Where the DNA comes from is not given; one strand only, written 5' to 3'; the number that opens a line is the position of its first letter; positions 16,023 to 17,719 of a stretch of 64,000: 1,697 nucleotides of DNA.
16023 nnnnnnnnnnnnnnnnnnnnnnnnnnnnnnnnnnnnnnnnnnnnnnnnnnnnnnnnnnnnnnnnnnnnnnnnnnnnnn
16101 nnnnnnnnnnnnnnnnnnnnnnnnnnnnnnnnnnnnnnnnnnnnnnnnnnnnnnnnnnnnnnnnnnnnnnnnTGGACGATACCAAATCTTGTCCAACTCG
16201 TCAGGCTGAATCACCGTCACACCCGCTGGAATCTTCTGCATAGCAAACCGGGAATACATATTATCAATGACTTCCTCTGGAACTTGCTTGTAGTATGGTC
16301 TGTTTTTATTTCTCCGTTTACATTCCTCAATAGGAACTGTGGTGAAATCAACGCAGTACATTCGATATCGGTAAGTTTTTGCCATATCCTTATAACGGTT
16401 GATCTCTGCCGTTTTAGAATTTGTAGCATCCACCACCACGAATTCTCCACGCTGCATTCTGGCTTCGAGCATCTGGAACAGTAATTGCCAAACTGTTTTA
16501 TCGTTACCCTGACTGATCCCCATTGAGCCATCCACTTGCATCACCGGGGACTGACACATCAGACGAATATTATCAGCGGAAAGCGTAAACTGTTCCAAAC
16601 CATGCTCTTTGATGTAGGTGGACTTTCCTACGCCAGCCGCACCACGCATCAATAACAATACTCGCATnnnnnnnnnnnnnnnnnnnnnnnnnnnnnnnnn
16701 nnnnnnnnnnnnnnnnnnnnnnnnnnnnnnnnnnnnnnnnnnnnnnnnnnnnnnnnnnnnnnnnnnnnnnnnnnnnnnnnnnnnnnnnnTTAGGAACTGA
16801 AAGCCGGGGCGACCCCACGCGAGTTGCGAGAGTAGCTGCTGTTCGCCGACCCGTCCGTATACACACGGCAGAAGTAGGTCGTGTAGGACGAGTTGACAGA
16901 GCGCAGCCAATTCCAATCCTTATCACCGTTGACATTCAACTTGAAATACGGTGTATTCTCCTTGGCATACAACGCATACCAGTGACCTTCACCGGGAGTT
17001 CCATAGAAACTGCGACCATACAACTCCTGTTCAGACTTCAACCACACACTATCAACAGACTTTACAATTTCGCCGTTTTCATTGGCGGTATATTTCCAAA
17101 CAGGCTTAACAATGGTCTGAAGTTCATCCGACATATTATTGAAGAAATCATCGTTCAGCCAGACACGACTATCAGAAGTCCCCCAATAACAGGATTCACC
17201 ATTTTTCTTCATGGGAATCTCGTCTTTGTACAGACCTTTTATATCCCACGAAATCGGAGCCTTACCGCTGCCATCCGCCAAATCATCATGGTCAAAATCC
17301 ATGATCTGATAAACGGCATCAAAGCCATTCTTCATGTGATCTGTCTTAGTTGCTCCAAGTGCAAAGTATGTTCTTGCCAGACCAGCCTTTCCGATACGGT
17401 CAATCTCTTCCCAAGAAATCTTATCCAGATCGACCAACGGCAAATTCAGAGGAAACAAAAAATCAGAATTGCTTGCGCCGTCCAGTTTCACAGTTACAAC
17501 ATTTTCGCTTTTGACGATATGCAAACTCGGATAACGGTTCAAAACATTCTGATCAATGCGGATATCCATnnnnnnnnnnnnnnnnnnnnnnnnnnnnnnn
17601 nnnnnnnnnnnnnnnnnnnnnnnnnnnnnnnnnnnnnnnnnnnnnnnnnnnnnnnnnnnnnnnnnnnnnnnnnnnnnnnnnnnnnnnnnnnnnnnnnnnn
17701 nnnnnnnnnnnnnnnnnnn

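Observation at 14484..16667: Single polypeptide combining P-loop kinase, binuclear metallophosphatase and KxNG ligase-like domain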

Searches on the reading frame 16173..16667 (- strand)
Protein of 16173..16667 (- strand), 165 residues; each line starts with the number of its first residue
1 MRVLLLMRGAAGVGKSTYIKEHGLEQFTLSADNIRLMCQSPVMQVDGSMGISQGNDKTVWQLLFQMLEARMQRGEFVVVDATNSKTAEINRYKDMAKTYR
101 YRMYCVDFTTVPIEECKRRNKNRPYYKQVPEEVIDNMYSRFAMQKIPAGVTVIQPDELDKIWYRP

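Call 78: search_solved_structures(query=window:16173-16667:-, max_evalue=0.001, show_alignments=1)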
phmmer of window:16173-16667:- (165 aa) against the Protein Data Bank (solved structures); distinct sequences matched with E-value up to 0.001: 6.
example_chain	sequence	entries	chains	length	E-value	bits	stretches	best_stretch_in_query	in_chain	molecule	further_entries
4gp7_A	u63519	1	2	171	1.7e-09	40.9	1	4-136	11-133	Metallophosphoesterase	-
4jst_A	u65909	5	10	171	6.2e-09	39.1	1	4-136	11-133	Metallophosphoesterase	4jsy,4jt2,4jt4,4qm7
4gp6_A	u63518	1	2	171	7e-09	38.9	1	4-135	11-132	Metallophosphoesterase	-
4mde_A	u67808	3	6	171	1.7e-08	37.6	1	4-136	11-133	Metallophosphoesterase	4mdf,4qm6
3adb_A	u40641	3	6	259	8.4e-05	25.6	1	3-141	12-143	L-seryl-tRNA(Sec) kinase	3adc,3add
3a4l_A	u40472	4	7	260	0.0001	25.3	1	3-141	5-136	L-seryl-tRNA(Sec) kinase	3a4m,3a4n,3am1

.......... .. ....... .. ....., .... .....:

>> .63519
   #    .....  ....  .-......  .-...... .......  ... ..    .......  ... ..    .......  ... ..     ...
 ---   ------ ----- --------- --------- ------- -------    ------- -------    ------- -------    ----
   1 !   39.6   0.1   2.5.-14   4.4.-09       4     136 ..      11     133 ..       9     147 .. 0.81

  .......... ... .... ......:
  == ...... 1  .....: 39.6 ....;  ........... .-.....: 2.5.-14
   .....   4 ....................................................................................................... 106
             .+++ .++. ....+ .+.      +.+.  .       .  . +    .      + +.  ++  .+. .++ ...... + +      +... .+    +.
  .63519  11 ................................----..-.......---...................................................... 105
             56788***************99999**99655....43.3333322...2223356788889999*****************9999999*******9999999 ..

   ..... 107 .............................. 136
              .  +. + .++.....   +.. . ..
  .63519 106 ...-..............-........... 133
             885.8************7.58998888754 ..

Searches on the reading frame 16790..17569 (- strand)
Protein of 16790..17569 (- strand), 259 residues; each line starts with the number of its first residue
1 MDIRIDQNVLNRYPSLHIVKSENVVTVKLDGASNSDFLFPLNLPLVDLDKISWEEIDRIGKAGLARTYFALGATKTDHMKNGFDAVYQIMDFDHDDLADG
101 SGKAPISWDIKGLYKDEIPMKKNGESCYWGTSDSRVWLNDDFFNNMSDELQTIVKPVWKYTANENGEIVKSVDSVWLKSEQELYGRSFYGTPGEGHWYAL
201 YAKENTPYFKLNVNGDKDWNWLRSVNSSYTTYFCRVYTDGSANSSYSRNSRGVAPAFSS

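Call 17: search_protein_families(library=pfam, proteins=[window:16790-17569:-], max_evalue=0.001)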
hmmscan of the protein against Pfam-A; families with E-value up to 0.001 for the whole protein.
window:16790-17569:- (259 aa): 1 family
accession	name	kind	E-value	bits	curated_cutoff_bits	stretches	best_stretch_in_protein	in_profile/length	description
PF19789.6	DUF6273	-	6.3e-17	62.4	23.5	1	118-258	22-169/172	Domain of unknown function (DUF6273)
